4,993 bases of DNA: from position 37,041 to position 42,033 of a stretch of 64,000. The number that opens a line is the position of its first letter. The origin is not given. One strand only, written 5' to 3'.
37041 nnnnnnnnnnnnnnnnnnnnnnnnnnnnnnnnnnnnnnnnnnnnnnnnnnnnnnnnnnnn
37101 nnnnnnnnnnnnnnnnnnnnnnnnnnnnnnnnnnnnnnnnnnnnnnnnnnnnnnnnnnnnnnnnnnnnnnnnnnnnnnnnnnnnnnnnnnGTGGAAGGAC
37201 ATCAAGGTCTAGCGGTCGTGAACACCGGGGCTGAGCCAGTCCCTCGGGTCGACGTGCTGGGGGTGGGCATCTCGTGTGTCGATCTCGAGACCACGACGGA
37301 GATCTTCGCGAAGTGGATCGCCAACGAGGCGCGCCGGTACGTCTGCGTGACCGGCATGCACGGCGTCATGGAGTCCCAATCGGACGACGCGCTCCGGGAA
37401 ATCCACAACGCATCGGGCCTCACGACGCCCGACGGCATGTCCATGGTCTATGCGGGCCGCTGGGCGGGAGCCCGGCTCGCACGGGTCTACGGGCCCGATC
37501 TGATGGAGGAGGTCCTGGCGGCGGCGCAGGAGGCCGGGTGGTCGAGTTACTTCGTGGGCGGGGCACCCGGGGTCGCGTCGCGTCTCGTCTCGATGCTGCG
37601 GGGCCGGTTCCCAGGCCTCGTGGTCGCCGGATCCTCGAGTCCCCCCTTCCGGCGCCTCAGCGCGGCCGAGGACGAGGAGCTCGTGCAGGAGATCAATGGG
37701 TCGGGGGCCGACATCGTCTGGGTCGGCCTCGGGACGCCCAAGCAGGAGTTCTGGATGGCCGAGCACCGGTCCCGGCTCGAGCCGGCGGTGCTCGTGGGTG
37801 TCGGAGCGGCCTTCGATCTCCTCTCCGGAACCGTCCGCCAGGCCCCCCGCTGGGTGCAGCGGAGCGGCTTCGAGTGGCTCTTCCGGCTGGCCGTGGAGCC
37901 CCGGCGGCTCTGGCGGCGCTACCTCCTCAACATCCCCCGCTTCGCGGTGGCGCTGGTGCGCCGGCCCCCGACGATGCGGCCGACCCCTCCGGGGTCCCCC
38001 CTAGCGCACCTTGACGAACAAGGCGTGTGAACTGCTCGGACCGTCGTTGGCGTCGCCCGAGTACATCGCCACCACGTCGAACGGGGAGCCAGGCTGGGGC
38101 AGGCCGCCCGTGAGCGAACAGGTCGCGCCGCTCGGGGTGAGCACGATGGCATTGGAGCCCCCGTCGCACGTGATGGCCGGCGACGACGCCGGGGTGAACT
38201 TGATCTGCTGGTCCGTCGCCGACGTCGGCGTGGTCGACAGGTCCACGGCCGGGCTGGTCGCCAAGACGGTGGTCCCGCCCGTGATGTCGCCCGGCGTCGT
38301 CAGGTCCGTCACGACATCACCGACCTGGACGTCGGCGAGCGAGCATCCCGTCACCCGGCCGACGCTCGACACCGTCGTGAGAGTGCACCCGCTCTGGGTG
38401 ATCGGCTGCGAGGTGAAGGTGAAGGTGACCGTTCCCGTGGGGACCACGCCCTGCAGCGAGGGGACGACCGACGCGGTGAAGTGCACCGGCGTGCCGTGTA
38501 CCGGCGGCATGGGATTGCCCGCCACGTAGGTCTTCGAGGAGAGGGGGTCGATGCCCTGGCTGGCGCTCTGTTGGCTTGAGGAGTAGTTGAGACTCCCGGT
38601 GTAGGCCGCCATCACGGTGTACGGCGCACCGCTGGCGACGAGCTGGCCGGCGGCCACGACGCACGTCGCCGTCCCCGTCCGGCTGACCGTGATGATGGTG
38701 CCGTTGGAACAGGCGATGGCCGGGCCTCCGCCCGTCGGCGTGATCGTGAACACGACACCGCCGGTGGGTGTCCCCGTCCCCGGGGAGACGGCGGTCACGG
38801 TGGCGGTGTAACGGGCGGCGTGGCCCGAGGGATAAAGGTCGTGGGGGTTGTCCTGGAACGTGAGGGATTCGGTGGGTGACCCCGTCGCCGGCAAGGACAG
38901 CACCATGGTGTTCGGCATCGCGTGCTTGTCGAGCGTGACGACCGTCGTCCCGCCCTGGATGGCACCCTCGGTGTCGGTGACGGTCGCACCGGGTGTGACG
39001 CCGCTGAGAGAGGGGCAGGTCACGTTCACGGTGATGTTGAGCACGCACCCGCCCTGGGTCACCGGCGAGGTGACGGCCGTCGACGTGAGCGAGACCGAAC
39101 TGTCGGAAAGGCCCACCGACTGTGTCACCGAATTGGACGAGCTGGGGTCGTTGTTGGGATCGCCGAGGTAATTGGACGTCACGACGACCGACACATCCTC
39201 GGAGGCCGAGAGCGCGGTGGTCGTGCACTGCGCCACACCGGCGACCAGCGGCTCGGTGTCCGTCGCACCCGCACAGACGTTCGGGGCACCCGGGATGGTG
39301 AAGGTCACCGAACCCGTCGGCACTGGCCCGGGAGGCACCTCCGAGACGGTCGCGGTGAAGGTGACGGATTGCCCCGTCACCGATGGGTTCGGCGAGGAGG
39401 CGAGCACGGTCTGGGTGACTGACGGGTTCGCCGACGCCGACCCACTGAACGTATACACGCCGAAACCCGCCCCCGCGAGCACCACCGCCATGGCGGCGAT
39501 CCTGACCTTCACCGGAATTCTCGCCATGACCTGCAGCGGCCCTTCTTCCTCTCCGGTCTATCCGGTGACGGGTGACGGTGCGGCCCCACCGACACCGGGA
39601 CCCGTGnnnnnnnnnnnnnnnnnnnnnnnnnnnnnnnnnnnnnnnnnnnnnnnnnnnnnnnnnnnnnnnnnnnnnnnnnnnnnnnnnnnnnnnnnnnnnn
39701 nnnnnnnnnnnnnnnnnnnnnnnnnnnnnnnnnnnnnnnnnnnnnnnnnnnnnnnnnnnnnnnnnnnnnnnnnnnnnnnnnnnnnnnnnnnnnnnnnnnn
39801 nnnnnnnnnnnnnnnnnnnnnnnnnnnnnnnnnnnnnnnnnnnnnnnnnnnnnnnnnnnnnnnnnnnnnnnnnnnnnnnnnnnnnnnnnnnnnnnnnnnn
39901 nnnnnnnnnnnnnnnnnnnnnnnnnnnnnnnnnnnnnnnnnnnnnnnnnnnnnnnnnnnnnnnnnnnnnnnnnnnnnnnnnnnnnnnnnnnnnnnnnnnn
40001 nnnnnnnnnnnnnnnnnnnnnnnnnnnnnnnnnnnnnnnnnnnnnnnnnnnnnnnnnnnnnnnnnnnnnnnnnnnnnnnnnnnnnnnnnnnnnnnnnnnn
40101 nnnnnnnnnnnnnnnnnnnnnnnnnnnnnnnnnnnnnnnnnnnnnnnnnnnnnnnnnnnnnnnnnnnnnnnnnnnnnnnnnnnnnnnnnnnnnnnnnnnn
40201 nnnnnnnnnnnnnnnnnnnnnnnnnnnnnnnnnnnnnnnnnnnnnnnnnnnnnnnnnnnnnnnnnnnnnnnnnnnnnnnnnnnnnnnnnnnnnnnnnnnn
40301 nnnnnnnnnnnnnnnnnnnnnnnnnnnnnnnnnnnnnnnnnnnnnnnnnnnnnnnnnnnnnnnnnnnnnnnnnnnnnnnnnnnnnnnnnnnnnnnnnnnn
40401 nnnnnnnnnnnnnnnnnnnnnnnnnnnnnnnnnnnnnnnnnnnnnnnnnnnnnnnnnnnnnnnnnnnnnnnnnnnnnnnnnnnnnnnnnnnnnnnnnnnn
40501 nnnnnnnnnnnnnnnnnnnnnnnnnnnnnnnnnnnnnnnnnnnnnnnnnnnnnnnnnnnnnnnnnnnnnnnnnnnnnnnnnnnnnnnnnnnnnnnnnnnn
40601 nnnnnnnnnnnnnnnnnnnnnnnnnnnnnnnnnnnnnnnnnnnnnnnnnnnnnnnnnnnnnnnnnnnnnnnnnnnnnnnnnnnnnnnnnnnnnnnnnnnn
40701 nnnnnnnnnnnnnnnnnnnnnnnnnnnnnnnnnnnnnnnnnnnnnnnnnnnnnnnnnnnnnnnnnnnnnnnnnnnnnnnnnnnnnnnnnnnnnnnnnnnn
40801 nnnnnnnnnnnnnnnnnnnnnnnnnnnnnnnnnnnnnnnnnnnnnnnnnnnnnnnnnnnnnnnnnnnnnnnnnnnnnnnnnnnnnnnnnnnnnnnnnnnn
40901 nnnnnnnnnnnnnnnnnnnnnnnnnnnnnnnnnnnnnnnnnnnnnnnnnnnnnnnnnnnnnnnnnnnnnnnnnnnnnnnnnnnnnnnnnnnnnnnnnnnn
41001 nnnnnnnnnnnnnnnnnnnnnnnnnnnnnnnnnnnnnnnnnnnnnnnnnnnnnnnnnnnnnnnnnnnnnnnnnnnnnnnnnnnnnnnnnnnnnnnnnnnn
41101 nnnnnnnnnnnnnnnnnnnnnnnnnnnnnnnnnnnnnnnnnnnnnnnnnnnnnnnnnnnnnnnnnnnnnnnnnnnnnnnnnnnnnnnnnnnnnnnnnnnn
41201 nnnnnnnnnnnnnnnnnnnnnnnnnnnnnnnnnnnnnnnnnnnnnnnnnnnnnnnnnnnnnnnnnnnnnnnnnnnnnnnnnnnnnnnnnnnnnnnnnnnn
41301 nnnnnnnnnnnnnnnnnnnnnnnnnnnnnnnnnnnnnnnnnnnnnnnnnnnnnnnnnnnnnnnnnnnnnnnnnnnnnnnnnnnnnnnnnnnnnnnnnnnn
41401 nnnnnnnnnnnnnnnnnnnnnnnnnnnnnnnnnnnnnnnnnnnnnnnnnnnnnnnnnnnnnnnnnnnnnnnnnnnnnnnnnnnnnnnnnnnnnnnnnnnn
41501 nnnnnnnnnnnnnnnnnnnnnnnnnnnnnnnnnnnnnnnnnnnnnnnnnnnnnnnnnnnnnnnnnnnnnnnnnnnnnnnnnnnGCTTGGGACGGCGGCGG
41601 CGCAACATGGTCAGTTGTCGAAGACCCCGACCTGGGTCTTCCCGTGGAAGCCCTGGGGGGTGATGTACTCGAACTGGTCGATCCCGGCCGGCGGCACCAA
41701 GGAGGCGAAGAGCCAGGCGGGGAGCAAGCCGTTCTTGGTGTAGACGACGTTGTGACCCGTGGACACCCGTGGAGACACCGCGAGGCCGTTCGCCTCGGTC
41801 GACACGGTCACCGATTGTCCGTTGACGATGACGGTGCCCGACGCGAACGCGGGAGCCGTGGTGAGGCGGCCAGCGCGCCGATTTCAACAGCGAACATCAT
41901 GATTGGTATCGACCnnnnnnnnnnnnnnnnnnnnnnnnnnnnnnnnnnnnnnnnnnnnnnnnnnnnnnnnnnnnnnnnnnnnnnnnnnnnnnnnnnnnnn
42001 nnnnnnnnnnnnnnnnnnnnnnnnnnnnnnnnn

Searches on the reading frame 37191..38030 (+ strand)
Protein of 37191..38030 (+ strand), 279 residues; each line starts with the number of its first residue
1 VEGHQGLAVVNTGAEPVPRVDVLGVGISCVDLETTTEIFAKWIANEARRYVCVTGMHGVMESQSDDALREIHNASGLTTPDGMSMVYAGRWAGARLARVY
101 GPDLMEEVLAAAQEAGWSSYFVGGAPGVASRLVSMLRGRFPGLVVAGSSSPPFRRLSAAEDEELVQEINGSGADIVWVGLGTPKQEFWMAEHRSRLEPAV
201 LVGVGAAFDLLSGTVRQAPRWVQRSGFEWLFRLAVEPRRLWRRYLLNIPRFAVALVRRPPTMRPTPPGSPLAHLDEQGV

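Call 77: search_protein_families(library=pfam, proteins=[window:37191-38030:+], max_evalue=0.0001)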
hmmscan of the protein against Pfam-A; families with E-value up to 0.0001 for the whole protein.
window:37191-38030:+ (279 aa): 1 family
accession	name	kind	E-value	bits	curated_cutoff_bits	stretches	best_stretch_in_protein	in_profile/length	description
PF03808.19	Glyco_tran_WecG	-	5.6e-61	205.7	27.4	1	77-244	3-168/168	Glycosyl transferase WecG/TagA/CpsF family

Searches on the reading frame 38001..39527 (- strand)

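Call 28: search_protein_families(library=pfam, proteins=[window:38001-39527:-], max_evalue=0.0001)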
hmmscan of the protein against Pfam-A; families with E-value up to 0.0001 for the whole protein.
window:38001-39527:- (508 aa): 1 family
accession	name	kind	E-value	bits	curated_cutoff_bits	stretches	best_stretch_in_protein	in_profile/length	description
PF16640.11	Big_3_5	-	1.1e-21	77.6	35.5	1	43-138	2-87/88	Bacterial Ig-like domain (group 3)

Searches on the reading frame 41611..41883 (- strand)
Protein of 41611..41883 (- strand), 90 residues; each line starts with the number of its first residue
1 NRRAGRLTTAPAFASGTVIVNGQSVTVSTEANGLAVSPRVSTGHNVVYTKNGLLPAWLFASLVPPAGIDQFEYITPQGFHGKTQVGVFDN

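Call 7: search_protein_families(library=pfam, proteins=[window:41611-41883:-], max_evalue=0.01)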
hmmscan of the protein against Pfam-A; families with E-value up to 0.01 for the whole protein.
window:41611-41883:- (90 aa): 0 families

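Call 8: search_protein_families(library=ncbifam, proteins=[window:41611-41883:-], max_evalue=0.01)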
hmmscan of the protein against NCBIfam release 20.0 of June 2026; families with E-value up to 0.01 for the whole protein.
window:41611-41883:- (90 aa): 0 families
